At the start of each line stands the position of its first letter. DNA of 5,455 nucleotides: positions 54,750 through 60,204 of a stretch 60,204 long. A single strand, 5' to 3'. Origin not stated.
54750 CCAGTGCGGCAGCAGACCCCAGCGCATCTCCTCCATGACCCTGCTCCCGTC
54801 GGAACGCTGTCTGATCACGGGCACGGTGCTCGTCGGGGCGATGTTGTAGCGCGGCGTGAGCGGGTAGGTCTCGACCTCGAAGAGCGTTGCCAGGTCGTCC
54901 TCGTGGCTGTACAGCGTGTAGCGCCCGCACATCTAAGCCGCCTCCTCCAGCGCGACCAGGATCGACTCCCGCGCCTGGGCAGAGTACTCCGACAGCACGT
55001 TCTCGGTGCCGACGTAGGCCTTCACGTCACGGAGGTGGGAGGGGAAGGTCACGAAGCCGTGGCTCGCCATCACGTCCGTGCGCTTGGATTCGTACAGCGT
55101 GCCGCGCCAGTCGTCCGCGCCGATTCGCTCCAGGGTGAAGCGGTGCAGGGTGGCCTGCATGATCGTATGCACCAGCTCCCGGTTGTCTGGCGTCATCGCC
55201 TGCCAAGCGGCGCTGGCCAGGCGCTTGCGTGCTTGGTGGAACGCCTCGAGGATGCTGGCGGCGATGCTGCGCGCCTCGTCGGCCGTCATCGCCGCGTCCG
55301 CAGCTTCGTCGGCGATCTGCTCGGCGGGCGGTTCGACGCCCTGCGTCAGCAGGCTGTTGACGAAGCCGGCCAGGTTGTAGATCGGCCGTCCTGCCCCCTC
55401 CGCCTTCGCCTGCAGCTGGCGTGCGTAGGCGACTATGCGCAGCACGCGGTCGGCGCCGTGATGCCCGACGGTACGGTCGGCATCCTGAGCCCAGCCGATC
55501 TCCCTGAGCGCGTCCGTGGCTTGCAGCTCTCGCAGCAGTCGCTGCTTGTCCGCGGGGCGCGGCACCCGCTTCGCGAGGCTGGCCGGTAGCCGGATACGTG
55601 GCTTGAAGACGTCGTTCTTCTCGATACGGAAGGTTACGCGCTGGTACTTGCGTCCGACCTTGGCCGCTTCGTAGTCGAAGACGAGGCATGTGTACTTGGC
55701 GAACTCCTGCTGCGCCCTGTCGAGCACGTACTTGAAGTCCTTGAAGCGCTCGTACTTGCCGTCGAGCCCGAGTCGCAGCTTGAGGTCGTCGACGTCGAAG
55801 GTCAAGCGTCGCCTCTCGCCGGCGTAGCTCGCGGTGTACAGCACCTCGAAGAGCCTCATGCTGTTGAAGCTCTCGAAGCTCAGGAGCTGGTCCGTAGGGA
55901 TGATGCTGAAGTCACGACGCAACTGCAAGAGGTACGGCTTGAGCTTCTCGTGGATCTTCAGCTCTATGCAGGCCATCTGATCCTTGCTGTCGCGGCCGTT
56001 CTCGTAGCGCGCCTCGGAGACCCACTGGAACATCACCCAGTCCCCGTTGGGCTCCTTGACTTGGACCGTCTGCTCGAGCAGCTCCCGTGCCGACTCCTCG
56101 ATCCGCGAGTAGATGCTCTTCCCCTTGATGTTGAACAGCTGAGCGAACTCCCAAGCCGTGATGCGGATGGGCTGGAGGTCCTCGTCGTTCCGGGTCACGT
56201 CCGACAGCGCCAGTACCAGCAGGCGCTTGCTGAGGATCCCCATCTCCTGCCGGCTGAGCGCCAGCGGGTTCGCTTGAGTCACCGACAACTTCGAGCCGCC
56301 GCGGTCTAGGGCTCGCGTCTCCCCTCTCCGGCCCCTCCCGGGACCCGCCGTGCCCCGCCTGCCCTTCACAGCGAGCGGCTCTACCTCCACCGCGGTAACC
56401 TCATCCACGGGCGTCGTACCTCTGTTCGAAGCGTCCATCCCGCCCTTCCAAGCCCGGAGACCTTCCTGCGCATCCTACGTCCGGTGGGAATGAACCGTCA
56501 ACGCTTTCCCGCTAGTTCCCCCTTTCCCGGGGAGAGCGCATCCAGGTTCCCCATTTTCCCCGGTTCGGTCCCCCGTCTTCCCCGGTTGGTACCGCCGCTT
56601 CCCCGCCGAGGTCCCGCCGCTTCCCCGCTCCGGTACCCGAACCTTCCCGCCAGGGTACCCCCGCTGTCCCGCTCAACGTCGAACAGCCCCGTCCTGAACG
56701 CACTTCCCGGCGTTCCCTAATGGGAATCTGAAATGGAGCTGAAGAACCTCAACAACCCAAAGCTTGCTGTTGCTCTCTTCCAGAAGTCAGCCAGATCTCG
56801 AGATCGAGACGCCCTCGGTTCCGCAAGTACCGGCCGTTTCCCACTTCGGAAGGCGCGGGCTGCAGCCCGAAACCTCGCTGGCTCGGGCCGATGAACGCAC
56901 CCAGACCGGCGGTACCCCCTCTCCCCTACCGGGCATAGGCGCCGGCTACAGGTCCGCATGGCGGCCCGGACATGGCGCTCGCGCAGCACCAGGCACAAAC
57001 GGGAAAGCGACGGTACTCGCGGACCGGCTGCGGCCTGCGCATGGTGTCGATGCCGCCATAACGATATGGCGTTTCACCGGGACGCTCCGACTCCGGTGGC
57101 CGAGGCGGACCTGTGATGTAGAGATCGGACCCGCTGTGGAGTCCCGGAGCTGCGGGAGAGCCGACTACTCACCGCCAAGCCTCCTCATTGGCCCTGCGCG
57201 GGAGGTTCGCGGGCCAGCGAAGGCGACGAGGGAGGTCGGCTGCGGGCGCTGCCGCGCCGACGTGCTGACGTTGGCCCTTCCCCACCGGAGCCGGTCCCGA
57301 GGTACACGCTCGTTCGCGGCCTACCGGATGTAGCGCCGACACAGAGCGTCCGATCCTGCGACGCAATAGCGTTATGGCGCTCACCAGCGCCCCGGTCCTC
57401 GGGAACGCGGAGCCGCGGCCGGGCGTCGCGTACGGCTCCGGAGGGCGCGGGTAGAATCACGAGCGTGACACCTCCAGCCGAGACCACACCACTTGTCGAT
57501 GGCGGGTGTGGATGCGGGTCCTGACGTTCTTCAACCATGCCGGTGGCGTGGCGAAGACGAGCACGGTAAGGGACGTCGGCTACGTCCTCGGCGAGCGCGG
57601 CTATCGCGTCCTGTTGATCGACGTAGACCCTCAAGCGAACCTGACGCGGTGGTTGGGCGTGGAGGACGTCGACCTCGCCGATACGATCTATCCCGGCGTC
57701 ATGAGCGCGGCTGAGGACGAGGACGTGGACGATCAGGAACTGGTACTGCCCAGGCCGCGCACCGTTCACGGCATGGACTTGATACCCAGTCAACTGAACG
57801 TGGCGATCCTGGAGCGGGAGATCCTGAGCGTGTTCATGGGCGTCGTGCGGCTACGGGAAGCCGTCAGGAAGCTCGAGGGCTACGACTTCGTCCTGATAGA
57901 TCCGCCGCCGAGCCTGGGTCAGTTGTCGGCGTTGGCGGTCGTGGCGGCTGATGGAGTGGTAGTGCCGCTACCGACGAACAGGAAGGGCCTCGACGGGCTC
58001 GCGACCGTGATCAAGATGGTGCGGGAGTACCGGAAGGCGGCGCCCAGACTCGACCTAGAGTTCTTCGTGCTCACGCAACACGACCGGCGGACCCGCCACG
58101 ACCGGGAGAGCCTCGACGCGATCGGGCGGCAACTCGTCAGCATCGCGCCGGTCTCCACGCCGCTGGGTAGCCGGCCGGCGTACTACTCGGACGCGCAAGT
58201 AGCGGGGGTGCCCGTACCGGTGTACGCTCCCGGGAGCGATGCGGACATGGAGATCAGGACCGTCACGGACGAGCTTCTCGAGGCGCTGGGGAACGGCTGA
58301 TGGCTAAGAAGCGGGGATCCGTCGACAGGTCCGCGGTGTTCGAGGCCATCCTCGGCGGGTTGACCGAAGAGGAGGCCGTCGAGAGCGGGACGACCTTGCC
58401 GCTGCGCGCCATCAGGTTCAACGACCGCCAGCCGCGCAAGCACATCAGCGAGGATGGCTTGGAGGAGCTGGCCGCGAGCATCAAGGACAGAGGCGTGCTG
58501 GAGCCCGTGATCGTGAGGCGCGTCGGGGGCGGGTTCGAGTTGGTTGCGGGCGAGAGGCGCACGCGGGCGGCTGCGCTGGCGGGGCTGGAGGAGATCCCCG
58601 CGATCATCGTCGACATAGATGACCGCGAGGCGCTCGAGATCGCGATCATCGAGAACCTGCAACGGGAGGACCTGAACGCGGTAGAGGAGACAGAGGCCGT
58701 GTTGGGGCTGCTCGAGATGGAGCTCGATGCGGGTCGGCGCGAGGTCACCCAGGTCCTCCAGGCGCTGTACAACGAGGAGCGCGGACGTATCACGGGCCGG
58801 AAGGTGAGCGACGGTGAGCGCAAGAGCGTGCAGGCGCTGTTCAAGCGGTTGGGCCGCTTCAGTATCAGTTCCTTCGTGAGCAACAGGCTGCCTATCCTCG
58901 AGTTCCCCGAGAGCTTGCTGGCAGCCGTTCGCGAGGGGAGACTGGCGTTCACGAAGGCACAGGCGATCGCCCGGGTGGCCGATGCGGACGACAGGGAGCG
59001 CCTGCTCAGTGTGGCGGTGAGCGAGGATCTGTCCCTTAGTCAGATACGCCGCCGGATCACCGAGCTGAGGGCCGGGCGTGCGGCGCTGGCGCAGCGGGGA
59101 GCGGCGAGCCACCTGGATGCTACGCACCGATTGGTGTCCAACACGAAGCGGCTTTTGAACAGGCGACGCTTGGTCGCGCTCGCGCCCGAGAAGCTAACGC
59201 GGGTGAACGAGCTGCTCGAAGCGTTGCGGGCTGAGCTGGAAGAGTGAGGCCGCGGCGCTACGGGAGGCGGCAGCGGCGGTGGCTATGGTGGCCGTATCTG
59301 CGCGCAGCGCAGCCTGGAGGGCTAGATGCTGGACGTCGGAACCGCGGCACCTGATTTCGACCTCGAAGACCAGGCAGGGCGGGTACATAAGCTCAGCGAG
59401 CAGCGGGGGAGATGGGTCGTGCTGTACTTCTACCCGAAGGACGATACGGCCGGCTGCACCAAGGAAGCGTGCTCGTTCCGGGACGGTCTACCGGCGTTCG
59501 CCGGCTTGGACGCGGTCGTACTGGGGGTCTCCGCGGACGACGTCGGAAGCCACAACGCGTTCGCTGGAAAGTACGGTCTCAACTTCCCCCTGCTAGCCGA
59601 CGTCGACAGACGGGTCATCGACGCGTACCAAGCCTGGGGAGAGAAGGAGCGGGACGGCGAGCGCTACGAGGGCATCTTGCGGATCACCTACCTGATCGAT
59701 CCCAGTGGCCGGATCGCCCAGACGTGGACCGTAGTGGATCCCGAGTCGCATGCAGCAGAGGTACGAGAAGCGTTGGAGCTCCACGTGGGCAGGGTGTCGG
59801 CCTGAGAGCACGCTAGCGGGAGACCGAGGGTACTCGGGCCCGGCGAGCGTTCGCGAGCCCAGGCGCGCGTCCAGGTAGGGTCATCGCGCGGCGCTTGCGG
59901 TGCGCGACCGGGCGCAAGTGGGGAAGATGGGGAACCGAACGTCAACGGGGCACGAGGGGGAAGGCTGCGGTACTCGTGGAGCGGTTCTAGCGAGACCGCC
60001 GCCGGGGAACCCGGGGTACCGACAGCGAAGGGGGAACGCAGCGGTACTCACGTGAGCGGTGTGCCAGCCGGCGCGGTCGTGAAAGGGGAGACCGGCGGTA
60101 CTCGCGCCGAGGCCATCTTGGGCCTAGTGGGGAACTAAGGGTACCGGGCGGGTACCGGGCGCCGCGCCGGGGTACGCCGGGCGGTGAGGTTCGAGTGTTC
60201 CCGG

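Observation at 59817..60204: Second iteron cluster, inverted and irregularly spaced, bracketing rep-parAB-bcp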

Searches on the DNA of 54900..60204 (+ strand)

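Call 7: search_dna_similar(query=window:54900-60204:+, collection=plasmids, mode=distant, max_rows=20)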
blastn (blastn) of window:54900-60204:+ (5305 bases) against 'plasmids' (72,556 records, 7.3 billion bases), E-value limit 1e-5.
Records with a match: 32; places in all: 33; records where one place covers at least 80% of the query: 0.
Best place of each record, by identity: 60-80% 32.
By first word of the organism name: Thermus 14; Deinococcus 12; Rubrobacter 1; Tistrella 1; Vescimonas 1; Sphingomonas 1; Sphingopyxis 1; Azospirillum 1.
By predicted mobility (MOB-suite, as given by PLSDB): non-mobilizable 28; mobilizable 2; conjugative 2.
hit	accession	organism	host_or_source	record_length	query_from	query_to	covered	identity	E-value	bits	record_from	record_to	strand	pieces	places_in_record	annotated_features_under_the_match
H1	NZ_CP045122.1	Rubrobacter marinus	single pure culture,marine sediment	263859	2617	3814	23%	64.2%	4e-46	196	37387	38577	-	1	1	AAA family ATPase | ParB/RepB/Spo0J family partition protein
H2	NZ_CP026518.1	Deinococcus sp. NW-56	whole organism,water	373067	2612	3139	10%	66.6%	1e-32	151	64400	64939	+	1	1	ParA family protein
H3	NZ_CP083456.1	Deinococcus taeanensis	whole organism,coastal dune soil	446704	2625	3298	8%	68.4%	1e-8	141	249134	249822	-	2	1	ParA family protein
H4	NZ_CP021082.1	Deinococcus ficus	Ficus religiosa L.,cell ...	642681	2623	3790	7%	70.2%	8e-17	173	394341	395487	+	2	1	ParA family protein | ParB/RepB/Spo0J family partition protein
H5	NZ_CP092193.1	Deinococcus sp. KNUC1210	Setaria viridis,cell ...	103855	2612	3768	7%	67.9%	2e-6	131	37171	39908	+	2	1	iscB: RNA-guided endonuclease IscB | ParA family protein | ParB/RepB/Spo0J family partition protein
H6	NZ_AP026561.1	Deinococcus aetherius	-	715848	2622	3790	6%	70.4%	4e-8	136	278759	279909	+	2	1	ParA family protein | ParB/RepB/Spo0J family partition protein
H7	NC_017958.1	Tistrella mobilis KA081020-065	-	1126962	4516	4800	5%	66.3%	9e-10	75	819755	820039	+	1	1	record has no annotation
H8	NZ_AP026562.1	Deinococcus aetherius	-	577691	2610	3052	4%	75.9%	8e-17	166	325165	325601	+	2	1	ParA family protein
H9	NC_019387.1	Thermus oshimai JL-2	-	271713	3553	3799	5%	68.5%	1e-13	89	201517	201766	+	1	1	ParB/RepB/Spo0J family partition protein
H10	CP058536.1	Deinococcus sp. D7000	seawater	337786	3553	3790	4%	68.4%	9e-10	75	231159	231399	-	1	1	ParB/RepB/Spo0J family partition protein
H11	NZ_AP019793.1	Thermus thermophilus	-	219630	3563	3792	4%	68.7%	1e-14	92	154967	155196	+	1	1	ParB/RepB/Spo0J family partition protein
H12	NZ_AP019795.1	Thermus thermophilus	-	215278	3563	3792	4%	68.7%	1e-14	92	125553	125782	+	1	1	ParB/RepB/Spo0J family partition protein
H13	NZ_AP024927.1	Thermus thermophilus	-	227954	3563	3792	4%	68.7%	1e-14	92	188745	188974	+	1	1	ParB/RepB/Spo0J family partition protein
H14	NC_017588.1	Thermus thermophilus JL-18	-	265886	3563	3792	4%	68.3%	5e-13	87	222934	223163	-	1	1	ParB/RepB/Spo0J family partition protein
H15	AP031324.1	Thermus thermophilus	-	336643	3563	3792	4%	67.8%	6e-12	82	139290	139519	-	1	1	ParB/RepB/Spo0J family partition protein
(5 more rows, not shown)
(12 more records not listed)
